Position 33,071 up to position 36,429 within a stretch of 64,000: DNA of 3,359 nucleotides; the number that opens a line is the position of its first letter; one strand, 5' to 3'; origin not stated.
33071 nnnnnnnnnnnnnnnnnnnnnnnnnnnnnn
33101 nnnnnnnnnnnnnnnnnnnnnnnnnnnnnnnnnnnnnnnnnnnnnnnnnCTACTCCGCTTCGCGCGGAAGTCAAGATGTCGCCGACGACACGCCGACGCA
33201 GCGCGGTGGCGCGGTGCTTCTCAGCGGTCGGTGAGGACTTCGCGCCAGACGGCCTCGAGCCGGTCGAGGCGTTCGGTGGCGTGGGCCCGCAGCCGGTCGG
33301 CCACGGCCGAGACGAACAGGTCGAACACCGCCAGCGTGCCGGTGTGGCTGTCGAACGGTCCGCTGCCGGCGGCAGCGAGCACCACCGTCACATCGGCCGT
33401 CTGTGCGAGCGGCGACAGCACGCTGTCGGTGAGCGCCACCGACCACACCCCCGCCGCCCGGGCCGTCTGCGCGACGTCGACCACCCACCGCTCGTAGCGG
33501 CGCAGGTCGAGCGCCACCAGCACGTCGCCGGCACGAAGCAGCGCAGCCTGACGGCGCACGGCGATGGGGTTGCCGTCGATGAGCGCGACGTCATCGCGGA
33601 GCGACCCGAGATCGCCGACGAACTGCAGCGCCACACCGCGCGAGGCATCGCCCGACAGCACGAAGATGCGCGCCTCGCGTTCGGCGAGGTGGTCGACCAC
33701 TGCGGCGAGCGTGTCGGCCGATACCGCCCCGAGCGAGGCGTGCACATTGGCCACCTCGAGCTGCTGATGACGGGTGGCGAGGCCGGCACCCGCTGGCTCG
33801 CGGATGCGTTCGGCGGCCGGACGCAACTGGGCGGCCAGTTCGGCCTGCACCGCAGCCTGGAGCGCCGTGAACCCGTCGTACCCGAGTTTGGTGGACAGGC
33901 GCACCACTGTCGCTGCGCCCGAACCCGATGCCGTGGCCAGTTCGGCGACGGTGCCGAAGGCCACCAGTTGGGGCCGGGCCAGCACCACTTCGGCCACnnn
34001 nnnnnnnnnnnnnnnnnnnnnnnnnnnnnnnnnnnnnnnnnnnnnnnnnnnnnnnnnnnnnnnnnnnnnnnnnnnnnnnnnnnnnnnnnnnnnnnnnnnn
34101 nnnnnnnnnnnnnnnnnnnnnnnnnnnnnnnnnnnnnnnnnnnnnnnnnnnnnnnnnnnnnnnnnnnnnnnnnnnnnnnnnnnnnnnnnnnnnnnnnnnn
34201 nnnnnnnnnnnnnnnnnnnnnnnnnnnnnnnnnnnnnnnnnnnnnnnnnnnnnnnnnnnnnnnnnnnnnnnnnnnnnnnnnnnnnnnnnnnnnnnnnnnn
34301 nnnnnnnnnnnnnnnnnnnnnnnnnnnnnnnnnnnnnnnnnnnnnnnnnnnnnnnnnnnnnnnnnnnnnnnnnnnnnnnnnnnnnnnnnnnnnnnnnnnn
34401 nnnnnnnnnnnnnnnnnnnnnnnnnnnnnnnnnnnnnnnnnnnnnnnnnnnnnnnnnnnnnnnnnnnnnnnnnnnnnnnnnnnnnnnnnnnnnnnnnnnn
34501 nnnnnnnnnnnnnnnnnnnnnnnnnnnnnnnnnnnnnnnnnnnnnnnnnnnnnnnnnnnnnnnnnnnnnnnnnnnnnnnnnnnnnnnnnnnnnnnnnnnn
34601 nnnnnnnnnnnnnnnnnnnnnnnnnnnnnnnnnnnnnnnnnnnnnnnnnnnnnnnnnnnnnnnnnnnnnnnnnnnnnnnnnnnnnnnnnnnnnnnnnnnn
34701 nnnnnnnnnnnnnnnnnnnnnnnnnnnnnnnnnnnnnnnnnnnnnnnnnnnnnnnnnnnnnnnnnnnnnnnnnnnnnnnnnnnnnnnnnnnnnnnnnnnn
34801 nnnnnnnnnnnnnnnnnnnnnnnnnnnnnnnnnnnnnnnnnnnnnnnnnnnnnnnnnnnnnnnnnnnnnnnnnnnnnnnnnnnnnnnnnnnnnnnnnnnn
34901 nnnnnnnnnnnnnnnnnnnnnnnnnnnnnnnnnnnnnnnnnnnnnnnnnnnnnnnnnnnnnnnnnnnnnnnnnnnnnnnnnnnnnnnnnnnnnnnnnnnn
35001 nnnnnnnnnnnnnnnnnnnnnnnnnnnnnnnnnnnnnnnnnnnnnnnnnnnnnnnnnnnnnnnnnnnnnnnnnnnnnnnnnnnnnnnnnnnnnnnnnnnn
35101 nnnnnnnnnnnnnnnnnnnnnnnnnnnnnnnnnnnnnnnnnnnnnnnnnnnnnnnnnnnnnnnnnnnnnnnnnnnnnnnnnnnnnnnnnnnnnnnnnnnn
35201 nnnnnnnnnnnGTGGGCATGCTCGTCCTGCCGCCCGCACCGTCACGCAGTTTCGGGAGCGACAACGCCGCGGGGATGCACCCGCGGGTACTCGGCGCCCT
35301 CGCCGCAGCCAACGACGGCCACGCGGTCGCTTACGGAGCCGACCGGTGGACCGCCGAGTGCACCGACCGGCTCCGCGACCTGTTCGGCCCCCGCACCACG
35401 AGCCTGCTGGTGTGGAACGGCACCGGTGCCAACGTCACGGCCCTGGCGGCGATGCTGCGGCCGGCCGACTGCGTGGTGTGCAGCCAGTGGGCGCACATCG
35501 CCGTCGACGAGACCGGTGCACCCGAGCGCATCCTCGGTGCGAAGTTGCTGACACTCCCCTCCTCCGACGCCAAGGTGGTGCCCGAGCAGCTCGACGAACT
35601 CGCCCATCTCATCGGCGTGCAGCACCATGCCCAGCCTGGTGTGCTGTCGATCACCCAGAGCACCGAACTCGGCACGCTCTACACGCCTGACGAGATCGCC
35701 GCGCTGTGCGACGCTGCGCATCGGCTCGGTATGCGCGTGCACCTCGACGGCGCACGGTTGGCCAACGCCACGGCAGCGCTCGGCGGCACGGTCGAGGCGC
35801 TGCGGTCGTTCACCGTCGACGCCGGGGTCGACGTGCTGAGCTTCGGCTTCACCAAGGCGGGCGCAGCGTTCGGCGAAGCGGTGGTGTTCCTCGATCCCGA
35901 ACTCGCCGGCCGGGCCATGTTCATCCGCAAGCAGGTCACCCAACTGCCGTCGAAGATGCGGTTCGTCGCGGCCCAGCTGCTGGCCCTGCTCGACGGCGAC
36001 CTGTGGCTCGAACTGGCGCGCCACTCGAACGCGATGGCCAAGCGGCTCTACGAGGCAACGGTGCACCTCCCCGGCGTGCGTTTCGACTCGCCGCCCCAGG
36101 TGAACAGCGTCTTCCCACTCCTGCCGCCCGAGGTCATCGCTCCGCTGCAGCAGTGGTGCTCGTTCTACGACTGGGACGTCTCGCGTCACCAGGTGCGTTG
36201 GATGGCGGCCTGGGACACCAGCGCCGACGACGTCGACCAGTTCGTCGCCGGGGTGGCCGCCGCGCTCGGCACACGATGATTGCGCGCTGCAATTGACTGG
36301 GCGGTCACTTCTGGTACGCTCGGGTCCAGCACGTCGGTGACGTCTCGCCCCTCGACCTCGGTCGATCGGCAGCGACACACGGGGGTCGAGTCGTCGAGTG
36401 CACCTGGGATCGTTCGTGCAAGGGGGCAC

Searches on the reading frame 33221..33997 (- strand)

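Call 11: search_protein_families(library=pfam, proteins=[window:33221-33997:-], max_evalue=0.001)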
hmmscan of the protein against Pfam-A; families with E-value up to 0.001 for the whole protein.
window:33221-33997:- (258 aa): 2 families
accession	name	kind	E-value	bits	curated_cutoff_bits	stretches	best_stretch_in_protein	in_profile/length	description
PF01380.27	SIS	-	2.6e-12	47.1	25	1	107-230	5-130/131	SIS domain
PF01418.23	HTH_6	-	1.8e-10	41.1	28.3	1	2-56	22-76/77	Helix-turn-helix domain, rpiR family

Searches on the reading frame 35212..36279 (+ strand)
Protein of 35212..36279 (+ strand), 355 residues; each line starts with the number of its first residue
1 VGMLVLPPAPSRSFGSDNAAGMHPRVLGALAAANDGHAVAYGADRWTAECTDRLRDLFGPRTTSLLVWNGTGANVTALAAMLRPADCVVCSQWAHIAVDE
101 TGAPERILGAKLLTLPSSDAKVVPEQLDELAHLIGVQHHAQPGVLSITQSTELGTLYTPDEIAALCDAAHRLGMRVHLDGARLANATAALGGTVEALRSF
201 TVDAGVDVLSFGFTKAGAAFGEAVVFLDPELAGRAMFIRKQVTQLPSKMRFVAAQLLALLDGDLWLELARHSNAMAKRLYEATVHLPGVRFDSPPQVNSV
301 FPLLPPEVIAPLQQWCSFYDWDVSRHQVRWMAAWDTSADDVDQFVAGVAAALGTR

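Call 11: search_protein_families(library=pfam, proteins=[window:35212-36279:+], max_evalue=0.001)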
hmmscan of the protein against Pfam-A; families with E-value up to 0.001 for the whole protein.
window:35212-36279:+ (355 aa): 1 family
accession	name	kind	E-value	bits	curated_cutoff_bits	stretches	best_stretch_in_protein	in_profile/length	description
PF01212.27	Beta_elim_lyase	-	4.8e-42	144.7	27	1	14-301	2-282/288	Beta-eliminating lyase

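Call 58: search_protein_families(library=ncbifam, proteins=[window:35212-36279:+], max_evalue=0.00001)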
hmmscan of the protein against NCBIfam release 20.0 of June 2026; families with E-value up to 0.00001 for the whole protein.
window:35212-36279:+ (355 aa): 2 families
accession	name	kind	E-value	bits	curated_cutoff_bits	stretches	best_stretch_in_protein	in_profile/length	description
NF041359.1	GntG_guanitoxin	subfamily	2.2e-13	50.1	230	1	27-292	21-279/343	GntG family PLP-dependent aldolase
NF007825.0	PRK10534.1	equivalog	1.1e-06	27.9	312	1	26-341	16-320/333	low-specificity L-threonine aldolase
